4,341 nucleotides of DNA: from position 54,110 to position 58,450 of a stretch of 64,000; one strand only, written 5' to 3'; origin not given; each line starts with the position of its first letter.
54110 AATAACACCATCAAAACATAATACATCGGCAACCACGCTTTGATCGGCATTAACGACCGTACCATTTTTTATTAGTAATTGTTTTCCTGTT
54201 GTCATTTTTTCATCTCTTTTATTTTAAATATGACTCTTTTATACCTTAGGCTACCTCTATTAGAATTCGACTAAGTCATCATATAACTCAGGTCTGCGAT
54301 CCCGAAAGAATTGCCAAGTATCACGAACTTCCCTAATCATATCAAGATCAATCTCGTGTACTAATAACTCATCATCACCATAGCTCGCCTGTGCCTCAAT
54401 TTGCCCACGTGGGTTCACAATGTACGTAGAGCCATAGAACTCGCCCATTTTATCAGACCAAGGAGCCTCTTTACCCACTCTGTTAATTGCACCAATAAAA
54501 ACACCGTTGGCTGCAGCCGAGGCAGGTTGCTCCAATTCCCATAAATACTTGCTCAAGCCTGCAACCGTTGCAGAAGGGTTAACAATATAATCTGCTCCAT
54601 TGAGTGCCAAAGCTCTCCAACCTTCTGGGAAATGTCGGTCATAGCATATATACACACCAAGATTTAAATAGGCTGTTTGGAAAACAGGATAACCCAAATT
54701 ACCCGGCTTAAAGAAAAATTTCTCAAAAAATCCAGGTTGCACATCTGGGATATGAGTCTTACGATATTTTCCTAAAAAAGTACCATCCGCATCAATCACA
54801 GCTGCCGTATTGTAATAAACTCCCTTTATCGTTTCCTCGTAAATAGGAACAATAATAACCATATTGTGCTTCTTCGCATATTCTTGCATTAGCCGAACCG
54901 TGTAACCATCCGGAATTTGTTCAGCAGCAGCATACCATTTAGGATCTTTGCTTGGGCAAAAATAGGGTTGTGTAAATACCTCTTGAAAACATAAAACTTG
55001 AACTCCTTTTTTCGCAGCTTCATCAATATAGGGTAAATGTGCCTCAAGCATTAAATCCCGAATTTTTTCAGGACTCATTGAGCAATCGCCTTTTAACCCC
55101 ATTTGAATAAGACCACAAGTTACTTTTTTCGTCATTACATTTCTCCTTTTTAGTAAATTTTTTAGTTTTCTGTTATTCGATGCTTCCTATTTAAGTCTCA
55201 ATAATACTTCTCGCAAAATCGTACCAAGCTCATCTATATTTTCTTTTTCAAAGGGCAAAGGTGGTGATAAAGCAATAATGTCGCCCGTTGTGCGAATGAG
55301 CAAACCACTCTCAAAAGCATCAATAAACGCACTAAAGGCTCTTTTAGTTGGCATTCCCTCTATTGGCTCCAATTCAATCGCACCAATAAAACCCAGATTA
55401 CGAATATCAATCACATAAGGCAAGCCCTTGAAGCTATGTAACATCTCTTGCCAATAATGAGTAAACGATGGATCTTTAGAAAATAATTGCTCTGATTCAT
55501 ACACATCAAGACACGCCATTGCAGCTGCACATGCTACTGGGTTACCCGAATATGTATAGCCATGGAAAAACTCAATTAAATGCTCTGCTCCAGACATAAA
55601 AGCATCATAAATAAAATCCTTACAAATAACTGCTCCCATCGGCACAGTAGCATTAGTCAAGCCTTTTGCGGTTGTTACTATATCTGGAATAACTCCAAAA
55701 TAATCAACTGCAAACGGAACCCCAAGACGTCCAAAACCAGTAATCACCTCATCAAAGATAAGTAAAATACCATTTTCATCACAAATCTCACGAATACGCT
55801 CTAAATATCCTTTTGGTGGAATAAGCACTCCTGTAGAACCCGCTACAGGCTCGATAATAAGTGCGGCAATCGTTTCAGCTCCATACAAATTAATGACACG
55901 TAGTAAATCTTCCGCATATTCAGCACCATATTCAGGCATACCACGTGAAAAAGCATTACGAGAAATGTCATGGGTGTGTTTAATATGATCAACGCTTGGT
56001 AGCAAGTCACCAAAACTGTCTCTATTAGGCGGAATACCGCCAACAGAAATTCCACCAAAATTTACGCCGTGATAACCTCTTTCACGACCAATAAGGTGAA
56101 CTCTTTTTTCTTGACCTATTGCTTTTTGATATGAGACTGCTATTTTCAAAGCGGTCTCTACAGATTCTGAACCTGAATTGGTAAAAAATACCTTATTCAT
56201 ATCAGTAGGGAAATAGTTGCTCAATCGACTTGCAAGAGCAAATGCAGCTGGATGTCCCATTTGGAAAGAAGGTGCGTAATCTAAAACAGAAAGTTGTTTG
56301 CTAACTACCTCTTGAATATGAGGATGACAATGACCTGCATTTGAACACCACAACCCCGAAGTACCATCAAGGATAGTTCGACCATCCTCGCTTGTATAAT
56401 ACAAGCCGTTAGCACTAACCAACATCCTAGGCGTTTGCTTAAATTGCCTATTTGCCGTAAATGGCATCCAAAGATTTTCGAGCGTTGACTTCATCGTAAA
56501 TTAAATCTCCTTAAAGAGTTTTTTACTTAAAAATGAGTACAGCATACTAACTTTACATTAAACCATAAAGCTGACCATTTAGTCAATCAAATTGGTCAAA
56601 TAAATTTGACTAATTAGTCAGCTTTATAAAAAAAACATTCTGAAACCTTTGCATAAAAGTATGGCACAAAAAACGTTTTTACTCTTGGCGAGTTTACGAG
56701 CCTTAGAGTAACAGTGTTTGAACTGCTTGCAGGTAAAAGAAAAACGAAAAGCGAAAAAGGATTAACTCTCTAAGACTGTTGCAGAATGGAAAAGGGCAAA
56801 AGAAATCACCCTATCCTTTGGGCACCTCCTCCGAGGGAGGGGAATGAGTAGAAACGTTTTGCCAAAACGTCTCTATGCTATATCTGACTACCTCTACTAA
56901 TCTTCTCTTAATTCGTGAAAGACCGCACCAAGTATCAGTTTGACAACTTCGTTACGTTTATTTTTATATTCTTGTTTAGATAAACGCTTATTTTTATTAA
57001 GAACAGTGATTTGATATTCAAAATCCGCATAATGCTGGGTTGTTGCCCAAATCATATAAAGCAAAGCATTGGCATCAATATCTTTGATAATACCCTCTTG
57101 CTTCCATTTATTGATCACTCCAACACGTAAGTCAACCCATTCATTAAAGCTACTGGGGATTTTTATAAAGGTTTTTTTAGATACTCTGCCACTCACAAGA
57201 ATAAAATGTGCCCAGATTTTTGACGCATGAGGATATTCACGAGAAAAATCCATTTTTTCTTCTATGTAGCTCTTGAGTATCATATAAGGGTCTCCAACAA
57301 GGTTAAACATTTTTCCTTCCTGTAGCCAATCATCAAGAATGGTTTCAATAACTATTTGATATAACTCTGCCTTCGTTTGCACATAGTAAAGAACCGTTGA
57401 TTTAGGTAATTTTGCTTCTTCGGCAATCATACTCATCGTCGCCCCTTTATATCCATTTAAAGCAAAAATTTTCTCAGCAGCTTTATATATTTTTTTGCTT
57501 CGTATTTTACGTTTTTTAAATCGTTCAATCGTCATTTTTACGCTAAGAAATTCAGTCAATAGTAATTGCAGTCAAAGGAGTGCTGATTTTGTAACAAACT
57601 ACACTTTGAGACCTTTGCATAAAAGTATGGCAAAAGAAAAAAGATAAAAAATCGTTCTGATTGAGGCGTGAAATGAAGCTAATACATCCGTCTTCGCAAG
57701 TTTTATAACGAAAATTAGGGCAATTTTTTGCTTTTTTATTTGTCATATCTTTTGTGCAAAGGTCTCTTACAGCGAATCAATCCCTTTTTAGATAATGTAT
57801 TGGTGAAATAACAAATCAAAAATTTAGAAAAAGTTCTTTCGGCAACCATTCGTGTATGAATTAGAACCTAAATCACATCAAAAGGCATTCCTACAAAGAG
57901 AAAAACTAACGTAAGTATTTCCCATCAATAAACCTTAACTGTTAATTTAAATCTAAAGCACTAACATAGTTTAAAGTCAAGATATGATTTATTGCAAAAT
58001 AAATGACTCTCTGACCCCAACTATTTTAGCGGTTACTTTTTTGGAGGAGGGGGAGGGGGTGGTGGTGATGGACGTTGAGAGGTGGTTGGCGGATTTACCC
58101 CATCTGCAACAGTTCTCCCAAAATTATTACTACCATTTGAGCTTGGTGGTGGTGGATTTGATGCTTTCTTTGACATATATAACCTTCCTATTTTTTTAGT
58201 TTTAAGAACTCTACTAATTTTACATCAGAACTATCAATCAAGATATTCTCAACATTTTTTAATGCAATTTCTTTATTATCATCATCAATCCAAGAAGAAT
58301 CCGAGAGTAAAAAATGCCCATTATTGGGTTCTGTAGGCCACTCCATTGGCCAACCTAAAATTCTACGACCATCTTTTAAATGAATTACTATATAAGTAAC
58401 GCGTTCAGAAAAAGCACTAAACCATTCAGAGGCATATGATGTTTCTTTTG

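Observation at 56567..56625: Tandem RutR-box-like palindromes in the promoter of the pyrimidine-catabolism operon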

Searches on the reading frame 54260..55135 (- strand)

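Call 5: search_protein_families(library=ncbifam, proteins=[window:54260-55135:-], max_evalue=0.001)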
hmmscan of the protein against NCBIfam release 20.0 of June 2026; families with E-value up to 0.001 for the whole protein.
window:54260-55135:- (291 aa): 10 families
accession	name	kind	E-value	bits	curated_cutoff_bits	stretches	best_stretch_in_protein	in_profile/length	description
TIGR03381.1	agmatine_aguB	equivalog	3.6e-71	239.8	410.25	1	35-287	23-278/279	N-carbamoylputrescine amidase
NF040852.1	nitrile_Arch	equivalog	2.1e-43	148.4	500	1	36-285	25-260/262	nitrilase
NF033621.1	de_GSH_amidase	exception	6.1e-23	81.5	355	1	35-281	22-254/260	deaminated glutathione amidase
NF009803.0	PRK13287.1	equivalog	1.9e-16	59.7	406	1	76-275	81-270/333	formamidase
TIGR00546.1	lnt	equivalog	2.1e-14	53.5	132.9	1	6-188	161-348/395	apolipoprotein N-acyltransferase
NF010588.0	PRK13981.1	equivalog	3e-12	45.7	479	1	35-263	28-245/546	NAD+ synthase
NF043013.1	DeGluthAmidYersProt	equivalog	2.2e-11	43.4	500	1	66-277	52-265/278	deaminated glutathione amidase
NF009802.0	PRK13286.1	equivalog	4.6e-11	42.2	427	1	44-275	51-271/345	aliphatic amidase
TIGR04048.1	nitrile_sll0784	equivalog_domain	1.4e-10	40.7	502.6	1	33-172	24-167/301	Nit6803 family nitrilase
NF007757.0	PRK10438.1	equivalog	5.5e-09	35.6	249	1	68-279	51-249/256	amidohydrolase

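Call 6: search_protein_families(library=pfam, proteins=[window:54260-55135:-], max_evalue=0.001)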
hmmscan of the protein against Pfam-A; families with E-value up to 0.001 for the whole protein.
window:54260-55135:- (291 aa): 1 family
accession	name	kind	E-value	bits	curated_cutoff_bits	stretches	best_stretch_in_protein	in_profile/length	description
PF00795.27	CN_hydrolase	-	1.1e-61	208.9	23.2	1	29-271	17-255/256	Carbon-nitrogen hydrolase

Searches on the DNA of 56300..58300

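Call 32: search_rna_families(source=window, start=56300, end=58300, threshold=evalue, max_evalue=1)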
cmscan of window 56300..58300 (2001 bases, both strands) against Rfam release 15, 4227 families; matches with E-value up to 1: 3.
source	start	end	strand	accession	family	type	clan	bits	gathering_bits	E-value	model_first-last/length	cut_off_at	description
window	56562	56630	-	RF03266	mir-2943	Gene; miRNA;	-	25.6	76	0.043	1-71/71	no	mir-2943 microRNA precursor family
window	56562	56630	-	RF03714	MIR774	Gene; miRNA;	-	24.1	80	0.12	1-98/98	no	MIR774 microRNA precursor family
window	57608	57766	+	RF04128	MIR8562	Gene; miRNA;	-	22.6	211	0.22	66-177/242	no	MIR8562 microRNA precursor family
